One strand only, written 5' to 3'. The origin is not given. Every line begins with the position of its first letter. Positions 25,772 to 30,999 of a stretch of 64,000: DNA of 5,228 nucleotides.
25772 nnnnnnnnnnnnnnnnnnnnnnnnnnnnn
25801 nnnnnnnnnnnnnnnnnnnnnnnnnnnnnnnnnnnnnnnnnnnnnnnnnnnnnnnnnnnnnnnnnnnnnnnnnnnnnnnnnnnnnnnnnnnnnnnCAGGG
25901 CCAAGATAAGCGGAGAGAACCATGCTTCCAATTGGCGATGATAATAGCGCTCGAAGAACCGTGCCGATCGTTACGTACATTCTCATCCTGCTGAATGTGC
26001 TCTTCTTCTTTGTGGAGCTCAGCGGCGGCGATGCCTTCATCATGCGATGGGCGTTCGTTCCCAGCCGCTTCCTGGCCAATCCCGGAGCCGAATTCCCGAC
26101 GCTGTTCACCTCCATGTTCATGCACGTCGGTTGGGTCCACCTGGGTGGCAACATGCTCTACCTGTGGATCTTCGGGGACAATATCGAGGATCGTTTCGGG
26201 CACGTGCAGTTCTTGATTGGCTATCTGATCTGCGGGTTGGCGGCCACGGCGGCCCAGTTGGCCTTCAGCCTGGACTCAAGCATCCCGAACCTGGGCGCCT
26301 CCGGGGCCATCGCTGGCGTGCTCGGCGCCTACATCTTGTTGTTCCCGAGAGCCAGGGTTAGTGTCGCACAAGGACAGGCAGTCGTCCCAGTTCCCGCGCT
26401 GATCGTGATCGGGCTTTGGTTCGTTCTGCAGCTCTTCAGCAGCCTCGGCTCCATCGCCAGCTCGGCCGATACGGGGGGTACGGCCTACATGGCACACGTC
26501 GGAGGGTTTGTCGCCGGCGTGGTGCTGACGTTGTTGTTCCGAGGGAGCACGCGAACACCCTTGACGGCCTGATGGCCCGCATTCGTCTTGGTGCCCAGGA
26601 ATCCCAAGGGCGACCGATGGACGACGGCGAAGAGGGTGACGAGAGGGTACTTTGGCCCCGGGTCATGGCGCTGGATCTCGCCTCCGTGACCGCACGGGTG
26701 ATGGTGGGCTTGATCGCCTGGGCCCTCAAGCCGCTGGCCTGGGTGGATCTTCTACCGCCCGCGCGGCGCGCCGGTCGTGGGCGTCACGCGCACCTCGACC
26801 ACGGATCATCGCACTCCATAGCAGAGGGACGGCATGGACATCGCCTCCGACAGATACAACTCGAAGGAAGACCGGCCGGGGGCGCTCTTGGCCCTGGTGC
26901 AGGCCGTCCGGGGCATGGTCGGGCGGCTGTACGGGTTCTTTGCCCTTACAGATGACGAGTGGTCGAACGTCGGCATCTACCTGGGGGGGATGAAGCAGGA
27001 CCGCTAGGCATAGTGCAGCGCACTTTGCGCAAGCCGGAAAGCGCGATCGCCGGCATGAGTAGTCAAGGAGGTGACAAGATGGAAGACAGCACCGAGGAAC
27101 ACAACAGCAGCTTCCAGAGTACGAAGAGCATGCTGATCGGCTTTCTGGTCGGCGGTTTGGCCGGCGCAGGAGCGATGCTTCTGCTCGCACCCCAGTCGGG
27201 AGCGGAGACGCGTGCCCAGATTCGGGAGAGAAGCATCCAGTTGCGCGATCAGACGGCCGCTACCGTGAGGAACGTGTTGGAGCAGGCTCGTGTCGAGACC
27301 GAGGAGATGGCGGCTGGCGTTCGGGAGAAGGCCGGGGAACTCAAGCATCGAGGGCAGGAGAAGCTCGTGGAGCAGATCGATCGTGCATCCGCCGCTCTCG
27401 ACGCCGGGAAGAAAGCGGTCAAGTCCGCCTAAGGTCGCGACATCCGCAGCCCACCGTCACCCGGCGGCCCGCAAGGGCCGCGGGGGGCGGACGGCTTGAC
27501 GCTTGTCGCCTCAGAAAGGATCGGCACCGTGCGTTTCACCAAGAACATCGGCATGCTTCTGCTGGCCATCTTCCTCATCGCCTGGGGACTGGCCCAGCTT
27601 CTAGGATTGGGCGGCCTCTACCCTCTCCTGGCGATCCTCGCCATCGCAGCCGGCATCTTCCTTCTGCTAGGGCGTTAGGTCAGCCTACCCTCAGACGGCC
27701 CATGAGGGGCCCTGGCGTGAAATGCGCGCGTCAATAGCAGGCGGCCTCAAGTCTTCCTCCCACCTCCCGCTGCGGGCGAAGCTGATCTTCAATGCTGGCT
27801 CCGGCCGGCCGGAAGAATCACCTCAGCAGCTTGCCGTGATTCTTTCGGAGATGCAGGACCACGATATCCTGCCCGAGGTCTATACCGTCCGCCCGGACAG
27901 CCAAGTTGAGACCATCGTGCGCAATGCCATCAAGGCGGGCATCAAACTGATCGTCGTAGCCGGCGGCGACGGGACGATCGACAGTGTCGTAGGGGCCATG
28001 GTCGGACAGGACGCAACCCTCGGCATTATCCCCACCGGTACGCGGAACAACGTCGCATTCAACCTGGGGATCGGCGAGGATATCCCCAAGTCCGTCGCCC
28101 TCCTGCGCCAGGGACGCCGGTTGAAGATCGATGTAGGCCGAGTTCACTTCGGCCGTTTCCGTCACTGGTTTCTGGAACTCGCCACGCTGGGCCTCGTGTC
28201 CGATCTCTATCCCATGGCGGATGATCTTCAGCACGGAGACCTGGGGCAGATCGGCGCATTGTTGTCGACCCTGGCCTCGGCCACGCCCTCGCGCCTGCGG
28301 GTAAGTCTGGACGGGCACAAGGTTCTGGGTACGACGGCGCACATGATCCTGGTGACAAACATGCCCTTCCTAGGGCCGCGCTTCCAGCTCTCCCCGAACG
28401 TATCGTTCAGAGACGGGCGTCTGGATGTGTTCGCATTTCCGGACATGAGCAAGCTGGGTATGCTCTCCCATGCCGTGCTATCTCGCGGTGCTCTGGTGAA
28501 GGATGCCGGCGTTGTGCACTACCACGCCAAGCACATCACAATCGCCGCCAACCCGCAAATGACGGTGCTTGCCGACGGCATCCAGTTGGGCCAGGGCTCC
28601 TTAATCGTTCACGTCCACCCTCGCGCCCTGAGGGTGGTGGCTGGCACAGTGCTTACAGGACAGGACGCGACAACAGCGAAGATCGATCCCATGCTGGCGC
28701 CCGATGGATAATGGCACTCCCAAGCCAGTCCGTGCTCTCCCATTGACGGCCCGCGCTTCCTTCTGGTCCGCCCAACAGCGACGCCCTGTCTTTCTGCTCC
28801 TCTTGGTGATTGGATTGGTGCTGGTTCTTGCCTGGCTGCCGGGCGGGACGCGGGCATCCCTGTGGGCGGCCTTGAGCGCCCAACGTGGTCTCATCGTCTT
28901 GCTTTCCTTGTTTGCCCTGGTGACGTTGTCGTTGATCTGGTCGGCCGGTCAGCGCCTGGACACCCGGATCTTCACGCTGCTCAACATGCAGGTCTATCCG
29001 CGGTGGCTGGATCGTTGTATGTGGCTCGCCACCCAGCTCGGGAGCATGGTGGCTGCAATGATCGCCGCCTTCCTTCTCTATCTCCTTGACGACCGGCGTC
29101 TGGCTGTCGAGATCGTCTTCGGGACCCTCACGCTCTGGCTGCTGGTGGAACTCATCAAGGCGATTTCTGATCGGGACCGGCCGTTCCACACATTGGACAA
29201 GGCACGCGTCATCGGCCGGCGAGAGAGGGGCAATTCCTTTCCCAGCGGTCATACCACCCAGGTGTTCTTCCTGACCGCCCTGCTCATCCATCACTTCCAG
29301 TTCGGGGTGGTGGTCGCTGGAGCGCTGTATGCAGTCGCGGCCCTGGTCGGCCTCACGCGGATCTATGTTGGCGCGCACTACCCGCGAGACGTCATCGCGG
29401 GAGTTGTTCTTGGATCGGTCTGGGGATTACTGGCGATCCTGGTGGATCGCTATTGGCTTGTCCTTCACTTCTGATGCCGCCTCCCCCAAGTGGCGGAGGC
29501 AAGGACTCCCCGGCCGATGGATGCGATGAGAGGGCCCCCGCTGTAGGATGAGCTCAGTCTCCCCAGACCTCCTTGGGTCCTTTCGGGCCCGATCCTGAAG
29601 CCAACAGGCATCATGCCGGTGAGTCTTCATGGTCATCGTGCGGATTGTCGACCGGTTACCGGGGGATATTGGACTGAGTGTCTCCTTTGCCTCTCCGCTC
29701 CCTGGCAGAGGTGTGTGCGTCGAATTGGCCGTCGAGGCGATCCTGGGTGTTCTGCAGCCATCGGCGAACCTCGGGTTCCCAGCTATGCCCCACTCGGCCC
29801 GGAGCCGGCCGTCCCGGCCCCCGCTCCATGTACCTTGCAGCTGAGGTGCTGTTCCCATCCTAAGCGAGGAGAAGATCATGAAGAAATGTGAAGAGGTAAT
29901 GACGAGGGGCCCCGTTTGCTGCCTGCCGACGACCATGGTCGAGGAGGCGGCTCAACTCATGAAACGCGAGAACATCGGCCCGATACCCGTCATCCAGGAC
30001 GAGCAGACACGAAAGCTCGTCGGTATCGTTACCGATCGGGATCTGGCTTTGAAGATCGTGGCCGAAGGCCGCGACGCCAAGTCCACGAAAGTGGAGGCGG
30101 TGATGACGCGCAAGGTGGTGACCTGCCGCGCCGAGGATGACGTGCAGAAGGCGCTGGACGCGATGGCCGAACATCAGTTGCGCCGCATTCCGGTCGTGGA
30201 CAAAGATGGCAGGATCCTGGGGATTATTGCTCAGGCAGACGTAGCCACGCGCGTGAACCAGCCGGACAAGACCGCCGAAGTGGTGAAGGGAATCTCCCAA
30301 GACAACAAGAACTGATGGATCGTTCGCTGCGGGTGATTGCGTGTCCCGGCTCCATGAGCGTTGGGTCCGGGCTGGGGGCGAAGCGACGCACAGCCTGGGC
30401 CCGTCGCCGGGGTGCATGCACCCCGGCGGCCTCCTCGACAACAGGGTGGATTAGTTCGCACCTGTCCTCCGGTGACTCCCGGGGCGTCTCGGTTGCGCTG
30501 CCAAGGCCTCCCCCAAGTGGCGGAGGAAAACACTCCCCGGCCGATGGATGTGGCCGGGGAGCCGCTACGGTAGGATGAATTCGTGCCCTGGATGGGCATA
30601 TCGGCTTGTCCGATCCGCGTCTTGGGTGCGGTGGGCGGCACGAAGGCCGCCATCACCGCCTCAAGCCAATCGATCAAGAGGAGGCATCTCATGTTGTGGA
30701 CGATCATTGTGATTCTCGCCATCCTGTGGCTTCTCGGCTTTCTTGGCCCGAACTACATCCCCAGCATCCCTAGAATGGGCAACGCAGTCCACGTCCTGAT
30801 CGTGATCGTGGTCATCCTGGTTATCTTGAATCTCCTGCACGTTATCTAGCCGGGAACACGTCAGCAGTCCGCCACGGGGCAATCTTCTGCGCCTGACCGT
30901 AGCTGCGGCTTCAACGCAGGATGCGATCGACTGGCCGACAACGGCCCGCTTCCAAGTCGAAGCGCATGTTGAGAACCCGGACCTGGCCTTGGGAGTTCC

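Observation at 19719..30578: Five copies of a 60-75 nt intergenic repeat: conserved 18-nt box plus a 10-bp GC hairpin with a conserved loop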

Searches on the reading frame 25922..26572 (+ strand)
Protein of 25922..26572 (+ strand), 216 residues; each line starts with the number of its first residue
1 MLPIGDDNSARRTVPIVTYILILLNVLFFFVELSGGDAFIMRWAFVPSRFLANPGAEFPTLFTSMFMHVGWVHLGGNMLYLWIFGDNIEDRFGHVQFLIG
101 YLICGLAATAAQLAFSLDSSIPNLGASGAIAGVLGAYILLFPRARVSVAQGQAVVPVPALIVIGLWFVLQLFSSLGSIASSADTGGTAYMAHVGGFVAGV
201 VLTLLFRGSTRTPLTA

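Call 17: search_protein_families(library=pfam, proteins=[window:25922-26572:+], max_evalue=0.01)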
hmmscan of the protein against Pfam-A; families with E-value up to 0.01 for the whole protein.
window:25922-26572:+ (216 aa): 1 family
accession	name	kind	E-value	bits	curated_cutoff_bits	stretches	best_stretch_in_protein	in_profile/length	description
PF01694.28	Rhomboid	-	2e-34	119.3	22.6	1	57-206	3-140/143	Rhomboid domain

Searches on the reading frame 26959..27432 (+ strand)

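Call 17: search_protein_families(library=pfam, proteins=[window:26959-27432:+], max_evalue=0.01)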
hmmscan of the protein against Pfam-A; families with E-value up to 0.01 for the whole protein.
window:26959-27432:+ (157 aa): 1 family
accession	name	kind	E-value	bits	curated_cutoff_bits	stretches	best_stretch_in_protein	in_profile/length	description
PF12732.12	YtxH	-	2.6e-14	53.8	37.5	1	59-130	1-68/71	YtxH-like protein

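Call 71: search_protein_families(library=ncbifam, max_evalue=0.001, proteins=[window:26959-27432:+])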
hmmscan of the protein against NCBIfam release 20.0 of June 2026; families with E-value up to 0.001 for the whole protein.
window:26959-27432:+ (157 aa): 0 families

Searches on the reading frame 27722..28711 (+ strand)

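Call 17: search_protein_families(library=pfam, proteins=[window:27722-28711:+], max_evalue=0.01)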
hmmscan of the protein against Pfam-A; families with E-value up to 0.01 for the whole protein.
window:27722-28711:+ (329 aa): 3 families
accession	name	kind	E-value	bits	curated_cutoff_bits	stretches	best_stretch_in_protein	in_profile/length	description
PF00781.29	DAGK_cat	-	2.5e-23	82.5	23.6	1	19-141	2-125/125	Diacylglycerol kinase catalytic domain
PF19279.4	YegS_C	-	1e-16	61.5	27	1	178-306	29-157/158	YegS C-terminal NAD kinase beta sandwich-like domain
PF01513.26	NAD_kinase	-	0.00014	22.6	25.5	1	43-96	47-95/130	ATP-NAD kinase N-terminal domain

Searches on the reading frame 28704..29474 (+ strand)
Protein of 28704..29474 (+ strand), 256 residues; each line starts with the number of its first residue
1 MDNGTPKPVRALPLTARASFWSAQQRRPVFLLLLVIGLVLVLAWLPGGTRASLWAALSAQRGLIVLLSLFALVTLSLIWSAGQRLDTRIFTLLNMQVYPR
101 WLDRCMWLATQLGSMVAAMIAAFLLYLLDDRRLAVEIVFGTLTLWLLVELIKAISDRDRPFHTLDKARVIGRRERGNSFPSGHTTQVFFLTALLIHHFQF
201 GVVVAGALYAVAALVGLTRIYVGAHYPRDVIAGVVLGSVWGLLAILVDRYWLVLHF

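Call 17: search_protein_families(library=pfam, proteins=[window:28704-29474:+], max_evalue=0.01)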
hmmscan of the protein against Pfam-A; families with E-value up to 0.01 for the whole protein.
window:28704-29474:+ (256 aa): 2 families
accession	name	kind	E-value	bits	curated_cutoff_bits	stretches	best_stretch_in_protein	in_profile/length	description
PF01569.27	PAP2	-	5.3e-20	71.9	27.2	1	135-248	3-125/130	PAP2 superfamily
PF14378.12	PAP2_3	-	0.00039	20.7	27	1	174-238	122-185/190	PAP2 superfamily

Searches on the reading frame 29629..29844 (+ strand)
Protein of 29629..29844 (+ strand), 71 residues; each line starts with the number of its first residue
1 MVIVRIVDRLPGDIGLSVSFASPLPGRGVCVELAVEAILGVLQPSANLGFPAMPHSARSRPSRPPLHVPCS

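Call 69: search_protein_families(library=pfam, max_evalue=0.01, proteins=[window:29629-29844:+])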
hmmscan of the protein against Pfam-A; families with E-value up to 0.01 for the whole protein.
window:29629-29844:+ (71 aa): 0 families

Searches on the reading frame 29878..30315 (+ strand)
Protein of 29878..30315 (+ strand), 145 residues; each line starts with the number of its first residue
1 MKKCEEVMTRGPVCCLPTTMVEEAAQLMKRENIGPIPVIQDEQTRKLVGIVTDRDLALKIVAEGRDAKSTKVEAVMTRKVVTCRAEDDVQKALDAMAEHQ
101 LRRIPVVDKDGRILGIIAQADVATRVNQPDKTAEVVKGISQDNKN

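Call 17: search_protein_families(library=pfam, proteins=[window:29878-30315:+], max_evalue=0.01)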
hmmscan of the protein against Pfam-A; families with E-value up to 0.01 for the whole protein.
window:29878-30315:+ (145 aa): 1 family
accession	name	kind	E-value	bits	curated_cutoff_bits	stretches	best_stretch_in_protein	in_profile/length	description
PF00571.33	CBS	-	1.2e-32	112.5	24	2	72-124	1-53/57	CBS domain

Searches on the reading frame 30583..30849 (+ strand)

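Call 16: search_protein_families(library=pfam, proteins=[window:30583-30849:+], max_evalue=0.01)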
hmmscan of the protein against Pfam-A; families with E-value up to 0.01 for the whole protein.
window:30583-30849:+ (88 aa): 1 family
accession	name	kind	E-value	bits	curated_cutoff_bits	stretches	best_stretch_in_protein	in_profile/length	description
PF18919.5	DUF5670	-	4.8e-06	27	23.5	1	37-86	1-43/43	Family of unknown function (DUF5670)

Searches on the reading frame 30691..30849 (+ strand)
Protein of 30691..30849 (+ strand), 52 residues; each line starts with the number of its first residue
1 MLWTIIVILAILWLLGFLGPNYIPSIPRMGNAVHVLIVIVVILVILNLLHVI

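Call 71: search_protein_families(library=ncbifam, max_evalue=0.001, proteins=[window:30691-30849:+])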
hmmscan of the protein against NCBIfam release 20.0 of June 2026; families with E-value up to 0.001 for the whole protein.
window:30691-30849:+ (52 aa): 1 family
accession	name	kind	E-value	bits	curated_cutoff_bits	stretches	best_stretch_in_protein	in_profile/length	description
NF033488.1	lmo0937_fam_TM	equivalog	1.6e-11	44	30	1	2-49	1-41/43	lmo0937 family membrane protein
